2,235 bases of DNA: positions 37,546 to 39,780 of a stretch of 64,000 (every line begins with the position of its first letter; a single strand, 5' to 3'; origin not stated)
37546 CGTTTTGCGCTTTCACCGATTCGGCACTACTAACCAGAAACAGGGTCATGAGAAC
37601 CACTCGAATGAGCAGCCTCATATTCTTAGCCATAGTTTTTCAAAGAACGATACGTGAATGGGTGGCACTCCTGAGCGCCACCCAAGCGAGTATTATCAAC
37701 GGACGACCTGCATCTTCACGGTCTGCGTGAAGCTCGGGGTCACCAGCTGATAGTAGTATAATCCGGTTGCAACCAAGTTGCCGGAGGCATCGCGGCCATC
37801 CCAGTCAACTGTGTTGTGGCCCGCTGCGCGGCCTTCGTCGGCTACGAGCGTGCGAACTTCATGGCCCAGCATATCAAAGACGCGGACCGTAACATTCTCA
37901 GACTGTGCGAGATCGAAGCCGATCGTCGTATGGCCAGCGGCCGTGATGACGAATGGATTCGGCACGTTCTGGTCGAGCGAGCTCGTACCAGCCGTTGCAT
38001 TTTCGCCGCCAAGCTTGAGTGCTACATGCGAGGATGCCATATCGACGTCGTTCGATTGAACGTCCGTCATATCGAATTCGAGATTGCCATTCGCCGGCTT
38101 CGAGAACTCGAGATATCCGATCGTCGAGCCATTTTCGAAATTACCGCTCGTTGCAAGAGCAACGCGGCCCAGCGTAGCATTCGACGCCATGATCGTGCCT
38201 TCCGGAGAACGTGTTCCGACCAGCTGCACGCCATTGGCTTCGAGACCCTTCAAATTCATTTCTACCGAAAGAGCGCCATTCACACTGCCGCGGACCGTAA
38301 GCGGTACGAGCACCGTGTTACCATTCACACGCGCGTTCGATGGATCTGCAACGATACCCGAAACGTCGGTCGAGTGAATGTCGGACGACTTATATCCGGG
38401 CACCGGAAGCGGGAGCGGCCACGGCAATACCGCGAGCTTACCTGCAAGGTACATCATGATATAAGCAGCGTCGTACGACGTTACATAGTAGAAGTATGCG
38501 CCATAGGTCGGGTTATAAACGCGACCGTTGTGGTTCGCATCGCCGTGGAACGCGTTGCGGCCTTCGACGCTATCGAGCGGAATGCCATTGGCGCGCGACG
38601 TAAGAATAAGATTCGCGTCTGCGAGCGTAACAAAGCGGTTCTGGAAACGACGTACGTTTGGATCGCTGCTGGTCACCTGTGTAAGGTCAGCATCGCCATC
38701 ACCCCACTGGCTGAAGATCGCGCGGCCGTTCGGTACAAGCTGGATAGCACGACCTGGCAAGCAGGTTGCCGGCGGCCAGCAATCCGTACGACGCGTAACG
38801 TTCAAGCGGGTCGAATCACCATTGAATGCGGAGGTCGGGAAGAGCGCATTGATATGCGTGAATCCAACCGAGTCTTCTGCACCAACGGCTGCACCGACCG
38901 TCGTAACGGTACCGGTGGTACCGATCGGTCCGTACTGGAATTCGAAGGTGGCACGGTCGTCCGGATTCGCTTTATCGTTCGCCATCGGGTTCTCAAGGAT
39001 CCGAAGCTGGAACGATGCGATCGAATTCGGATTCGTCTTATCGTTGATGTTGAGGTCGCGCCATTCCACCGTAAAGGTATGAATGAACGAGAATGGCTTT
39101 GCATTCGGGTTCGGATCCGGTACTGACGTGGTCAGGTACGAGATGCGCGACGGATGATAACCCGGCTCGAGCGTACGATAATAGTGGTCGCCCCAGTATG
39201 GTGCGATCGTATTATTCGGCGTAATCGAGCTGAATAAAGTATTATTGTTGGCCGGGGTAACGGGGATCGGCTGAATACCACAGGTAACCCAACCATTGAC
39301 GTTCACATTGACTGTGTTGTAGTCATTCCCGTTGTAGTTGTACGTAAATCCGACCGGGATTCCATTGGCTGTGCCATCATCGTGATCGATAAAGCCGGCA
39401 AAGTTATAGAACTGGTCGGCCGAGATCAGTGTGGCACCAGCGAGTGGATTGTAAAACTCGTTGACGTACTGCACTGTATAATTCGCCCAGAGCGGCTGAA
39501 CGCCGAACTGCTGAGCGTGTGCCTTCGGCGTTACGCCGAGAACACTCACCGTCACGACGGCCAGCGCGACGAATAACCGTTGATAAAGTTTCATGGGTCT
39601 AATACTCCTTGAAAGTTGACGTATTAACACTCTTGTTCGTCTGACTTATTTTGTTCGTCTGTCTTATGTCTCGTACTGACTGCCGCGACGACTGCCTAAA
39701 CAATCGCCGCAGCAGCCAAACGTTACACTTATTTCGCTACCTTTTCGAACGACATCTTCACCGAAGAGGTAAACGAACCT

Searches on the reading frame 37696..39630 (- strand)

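Call 8: search_protein_families(library=pfam, proteins=[window:37696-39630:-], max_evalue=0.001)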
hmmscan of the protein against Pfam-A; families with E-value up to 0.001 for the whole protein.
window:37696-39630:- (644 aa): 2 families
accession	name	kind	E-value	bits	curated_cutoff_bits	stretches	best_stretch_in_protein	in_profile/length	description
PF13860.13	FlgD_ig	-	1.5e-10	41.4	27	1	565-629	7-73/79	FlgD Ig-like domain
PF13585.12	CHU_C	-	4.4e-05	24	27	0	575-631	24-72/86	CHU_C Type IX secretion signal domain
